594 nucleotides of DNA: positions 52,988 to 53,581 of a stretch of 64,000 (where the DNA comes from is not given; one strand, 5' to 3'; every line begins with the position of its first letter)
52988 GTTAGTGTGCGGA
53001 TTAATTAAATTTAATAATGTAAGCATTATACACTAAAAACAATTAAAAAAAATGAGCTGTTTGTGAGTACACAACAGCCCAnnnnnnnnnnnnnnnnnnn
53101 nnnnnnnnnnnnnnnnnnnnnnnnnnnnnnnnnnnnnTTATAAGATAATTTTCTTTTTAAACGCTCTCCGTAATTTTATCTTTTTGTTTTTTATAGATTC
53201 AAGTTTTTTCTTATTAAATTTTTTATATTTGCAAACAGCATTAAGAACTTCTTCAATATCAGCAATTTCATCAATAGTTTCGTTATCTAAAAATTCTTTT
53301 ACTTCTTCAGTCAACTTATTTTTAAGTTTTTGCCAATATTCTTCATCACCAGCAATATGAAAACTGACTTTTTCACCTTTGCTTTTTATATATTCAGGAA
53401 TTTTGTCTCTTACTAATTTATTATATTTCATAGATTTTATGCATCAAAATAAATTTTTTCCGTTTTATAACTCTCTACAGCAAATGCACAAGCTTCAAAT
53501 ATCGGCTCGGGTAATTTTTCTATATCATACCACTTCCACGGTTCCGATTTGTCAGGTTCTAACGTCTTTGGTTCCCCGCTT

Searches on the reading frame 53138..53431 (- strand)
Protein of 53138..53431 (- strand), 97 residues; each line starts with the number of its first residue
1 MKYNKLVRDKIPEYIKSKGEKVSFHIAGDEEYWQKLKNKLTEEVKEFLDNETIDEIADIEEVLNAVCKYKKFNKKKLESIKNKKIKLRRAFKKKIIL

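Call 24: find_encoding_contigs(protein=window:53138-53431:-, flank=10000, max_places=10)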
Protein window:53138-53431:- (97 aa): 1 contig read that carries it; 1 place shown.
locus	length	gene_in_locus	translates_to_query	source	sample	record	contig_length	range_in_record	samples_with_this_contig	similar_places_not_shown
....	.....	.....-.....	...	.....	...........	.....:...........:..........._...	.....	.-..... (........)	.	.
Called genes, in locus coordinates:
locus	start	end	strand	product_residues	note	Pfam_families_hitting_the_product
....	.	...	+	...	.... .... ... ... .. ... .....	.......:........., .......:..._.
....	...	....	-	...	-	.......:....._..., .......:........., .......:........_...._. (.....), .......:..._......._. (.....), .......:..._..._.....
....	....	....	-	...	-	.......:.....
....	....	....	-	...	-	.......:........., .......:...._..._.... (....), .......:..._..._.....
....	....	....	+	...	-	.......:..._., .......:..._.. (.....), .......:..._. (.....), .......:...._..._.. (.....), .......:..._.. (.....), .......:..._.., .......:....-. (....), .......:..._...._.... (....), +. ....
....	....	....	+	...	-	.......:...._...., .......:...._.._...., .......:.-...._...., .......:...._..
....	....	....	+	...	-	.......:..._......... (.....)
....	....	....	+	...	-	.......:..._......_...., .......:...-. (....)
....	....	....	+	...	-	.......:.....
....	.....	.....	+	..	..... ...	-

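Call 51: search_protein_families(library=pfam, proteins=[window:53138-53431:-], max_evalue=0.01)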
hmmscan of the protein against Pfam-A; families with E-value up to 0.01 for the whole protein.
window:53138-53431:- (97 aa): 1 family
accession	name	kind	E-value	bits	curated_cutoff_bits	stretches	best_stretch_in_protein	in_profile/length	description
PF24615.2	Spectrin_Anc-1_2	-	0.0065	17.2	28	1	26-79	46-99/105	Nuclear anchorage protein 1, spectrin repeat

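Call 53: search_protein_families(library=ncbifam, proteins=[window:53138-53431:-], max_evalue=0.01)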
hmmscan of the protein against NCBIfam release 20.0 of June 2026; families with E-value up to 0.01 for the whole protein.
window:53138-53431:- (97 aa): 0 families

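Call 54: search_solved_structures(query=window:53138-53431:-, max_evalue=1)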
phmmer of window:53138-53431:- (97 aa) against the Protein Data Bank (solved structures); distinct sequences matched with E-value up to 1: 6.
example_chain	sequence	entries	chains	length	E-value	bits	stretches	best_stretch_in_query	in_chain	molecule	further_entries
7m1o_A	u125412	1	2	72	0.044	17.6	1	6-50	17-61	Putative ferredoxin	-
7m1n_A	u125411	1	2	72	0.047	17.5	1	6-50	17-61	Putative ferredoxin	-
7nh9_A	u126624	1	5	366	0.37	14.7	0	19-53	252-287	CmaX protein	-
9e6q_AE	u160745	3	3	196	0.45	14.4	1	18-69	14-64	Large ribosomal subunit protein uL6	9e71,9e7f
9y0l_L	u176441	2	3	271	0.48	14.3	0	26-95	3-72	Proteasome subunit beta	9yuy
1h3o_B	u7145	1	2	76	0.64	13.9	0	39-91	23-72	TRANSCRIPTION INITIATION FACTOR TFIID 20/15 KDA SUBUNITS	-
